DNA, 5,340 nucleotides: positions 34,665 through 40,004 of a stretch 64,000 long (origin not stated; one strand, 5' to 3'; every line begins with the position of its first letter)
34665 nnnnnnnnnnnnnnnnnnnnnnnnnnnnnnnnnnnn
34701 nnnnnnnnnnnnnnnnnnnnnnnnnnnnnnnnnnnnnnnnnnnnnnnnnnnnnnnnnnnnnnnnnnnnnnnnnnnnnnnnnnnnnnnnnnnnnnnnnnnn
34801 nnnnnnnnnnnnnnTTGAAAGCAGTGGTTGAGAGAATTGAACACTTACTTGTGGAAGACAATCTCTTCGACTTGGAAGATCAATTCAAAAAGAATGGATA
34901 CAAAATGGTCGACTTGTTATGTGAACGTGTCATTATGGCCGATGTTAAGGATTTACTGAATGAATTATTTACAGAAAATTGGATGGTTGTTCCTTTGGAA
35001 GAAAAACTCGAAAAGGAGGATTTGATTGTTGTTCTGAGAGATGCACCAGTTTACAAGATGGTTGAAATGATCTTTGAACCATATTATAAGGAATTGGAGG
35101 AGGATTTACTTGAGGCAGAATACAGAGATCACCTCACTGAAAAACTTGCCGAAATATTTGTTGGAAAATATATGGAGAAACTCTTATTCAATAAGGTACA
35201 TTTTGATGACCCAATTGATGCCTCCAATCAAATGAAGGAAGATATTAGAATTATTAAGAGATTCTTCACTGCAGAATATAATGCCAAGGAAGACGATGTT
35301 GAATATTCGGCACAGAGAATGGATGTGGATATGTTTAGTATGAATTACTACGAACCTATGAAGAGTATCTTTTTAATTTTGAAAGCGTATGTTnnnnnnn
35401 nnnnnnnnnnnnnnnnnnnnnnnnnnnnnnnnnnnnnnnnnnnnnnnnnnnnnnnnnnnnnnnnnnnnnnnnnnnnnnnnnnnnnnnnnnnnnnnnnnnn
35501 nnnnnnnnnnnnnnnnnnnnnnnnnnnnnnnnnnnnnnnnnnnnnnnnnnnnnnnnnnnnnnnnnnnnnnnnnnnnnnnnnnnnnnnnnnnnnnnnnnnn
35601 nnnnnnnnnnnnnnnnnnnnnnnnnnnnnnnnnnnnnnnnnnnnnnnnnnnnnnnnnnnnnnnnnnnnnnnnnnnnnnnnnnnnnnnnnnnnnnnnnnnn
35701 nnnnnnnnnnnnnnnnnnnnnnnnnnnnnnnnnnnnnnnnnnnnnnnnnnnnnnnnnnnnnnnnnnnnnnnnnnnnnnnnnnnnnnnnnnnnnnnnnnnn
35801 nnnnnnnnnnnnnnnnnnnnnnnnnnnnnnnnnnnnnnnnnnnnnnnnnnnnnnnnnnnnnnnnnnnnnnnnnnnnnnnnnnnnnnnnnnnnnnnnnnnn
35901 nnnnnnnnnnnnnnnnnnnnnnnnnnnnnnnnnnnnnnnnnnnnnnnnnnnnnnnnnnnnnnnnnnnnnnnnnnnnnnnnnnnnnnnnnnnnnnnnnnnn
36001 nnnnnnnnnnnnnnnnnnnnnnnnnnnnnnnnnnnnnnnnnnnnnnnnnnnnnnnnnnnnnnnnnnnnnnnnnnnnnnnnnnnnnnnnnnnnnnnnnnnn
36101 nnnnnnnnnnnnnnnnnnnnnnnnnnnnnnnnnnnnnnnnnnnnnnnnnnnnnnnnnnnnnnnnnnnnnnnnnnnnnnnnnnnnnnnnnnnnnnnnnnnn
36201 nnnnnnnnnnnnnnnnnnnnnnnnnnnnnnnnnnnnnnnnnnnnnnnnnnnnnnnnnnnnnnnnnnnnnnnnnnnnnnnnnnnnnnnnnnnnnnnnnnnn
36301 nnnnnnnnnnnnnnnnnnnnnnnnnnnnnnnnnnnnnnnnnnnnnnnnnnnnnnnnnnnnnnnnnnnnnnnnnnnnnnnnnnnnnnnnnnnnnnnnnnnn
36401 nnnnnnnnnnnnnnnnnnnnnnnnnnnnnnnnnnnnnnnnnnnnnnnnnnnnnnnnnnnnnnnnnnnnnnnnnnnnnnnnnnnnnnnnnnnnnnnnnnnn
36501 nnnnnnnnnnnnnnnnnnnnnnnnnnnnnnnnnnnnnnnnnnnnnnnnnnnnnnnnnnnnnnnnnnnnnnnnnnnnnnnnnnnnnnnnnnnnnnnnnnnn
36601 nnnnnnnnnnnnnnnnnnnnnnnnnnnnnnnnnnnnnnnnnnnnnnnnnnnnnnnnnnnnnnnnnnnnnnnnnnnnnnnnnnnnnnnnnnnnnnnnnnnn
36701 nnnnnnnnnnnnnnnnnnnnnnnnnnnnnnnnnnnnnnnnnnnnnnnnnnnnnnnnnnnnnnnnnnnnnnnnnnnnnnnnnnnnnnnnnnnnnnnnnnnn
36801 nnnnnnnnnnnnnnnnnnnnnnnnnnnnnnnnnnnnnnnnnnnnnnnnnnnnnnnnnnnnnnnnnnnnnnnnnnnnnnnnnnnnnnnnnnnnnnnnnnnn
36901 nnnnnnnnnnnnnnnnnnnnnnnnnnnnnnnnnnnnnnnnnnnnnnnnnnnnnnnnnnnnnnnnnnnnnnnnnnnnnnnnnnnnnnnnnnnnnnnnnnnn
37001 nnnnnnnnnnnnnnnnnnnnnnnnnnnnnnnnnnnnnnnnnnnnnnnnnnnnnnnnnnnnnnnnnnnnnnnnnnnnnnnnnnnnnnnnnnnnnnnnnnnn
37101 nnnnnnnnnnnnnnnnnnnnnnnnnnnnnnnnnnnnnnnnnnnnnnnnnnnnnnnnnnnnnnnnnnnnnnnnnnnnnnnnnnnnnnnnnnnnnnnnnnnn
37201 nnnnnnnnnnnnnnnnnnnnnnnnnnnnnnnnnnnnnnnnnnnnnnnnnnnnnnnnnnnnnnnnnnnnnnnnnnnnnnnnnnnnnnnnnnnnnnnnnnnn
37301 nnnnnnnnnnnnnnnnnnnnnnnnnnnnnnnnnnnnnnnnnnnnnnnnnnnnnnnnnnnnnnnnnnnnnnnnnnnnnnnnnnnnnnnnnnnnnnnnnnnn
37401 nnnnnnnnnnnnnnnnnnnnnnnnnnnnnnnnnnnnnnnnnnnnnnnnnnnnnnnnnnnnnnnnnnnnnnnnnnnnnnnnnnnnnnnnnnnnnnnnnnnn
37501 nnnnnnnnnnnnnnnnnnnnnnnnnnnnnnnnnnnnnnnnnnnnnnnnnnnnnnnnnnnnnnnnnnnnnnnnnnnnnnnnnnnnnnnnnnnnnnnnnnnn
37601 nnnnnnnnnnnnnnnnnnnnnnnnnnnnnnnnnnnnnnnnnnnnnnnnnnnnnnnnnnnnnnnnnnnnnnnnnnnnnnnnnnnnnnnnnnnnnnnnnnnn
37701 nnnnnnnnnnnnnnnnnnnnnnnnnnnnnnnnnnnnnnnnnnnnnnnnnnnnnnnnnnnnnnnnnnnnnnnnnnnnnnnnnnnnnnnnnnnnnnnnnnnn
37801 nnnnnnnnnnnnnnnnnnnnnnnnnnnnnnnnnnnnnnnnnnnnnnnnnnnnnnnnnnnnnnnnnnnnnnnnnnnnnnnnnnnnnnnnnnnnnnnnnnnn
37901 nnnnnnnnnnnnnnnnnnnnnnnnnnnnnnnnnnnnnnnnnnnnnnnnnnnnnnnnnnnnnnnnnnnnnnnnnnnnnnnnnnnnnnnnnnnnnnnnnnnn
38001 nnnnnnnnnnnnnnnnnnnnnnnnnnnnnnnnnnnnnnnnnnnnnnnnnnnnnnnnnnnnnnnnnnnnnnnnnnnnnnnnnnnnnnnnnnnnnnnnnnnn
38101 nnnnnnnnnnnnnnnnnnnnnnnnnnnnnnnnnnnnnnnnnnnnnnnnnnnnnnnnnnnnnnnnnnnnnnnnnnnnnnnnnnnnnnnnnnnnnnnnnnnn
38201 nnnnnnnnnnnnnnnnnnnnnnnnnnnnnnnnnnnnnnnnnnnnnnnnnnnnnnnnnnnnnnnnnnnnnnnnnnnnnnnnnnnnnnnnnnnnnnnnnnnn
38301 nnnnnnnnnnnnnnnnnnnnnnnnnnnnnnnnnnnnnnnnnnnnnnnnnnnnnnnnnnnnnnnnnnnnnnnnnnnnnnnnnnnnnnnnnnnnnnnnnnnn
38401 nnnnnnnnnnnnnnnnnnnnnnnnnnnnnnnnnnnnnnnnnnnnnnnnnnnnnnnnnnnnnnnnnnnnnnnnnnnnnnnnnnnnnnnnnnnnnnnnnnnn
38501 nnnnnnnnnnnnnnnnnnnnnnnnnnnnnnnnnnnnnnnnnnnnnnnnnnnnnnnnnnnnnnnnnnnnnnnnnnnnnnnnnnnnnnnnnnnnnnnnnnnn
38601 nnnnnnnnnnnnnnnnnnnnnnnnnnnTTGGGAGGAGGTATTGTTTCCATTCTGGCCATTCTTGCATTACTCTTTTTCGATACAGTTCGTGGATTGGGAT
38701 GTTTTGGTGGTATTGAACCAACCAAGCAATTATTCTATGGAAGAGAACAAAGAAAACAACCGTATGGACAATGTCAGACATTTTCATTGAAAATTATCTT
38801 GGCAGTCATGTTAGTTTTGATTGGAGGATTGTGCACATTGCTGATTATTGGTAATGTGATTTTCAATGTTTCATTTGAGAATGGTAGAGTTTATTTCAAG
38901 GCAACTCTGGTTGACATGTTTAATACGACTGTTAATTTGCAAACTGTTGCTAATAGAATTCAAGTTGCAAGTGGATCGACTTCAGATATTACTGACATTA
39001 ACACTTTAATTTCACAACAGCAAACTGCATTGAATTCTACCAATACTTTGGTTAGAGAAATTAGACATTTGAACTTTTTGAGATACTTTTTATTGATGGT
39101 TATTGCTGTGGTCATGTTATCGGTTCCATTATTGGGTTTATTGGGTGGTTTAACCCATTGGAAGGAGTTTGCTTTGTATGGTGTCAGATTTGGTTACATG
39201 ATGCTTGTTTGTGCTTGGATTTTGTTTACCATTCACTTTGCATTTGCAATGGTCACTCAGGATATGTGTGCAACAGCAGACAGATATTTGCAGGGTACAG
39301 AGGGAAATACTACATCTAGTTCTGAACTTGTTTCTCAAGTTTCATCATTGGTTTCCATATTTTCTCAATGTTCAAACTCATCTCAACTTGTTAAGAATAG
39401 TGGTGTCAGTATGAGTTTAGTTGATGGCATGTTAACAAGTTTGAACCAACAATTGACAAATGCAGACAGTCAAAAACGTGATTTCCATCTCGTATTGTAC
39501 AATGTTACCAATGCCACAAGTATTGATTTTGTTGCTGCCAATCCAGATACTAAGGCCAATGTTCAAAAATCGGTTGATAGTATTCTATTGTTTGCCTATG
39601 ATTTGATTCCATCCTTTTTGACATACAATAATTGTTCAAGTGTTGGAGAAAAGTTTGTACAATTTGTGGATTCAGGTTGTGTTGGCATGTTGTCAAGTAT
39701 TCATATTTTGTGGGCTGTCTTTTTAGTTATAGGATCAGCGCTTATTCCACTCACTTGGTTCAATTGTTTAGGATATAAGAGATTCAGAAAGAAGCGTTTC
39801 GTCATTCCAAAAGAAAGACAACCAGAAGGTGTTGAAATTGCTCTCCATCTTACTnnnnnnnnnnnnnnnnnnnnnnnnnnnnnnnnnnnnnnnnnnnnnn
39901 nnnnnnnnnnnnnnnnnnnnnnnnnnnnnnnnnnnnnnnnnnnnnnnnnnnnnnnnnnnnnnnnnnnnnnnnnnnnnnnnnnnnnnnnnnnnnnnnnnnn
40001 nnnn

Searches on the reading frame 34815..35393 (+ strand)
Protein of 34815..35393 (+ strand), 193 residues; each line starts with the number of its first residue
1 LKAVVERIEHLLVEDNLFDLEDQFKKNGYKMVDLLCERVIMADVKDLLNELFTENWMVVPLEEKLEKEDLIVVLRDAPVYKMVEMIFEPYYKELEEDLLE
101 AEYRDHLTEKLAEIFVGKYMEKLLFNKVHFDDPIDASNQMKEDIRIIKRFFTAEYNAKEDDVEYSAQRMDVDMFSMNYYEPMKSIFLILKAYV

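Call 50: search_protein_families(library=pfam, max_evalue=0.001, proteins=[window:34815-35393:+])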
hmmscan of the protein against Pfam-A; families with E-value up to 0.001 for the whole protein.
window:34815-35393:+ (193 aa): 1 family
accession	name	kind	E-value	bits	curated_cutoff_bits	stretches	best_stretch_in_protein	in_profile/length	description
PF06046.19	Sec6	-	1.3e-08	34.4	29.7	1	14-163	354-485/537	Exocyst complex component Sec6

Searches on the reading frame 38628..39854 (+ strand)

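Call 50: search_protein_families(library=pfam, max_evalue=0.001, proteins=[window:38628-39854:+])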
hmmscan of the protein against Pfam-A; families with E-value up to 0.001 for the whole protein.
window:38628-39854:+ (409 aa): 1 family
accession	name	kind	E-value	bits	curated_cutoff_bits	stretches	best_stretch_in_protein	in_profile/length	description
PF04906.18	Tweety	-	2.2e-07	30.4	31.8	1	94-252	148-295/431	Tweety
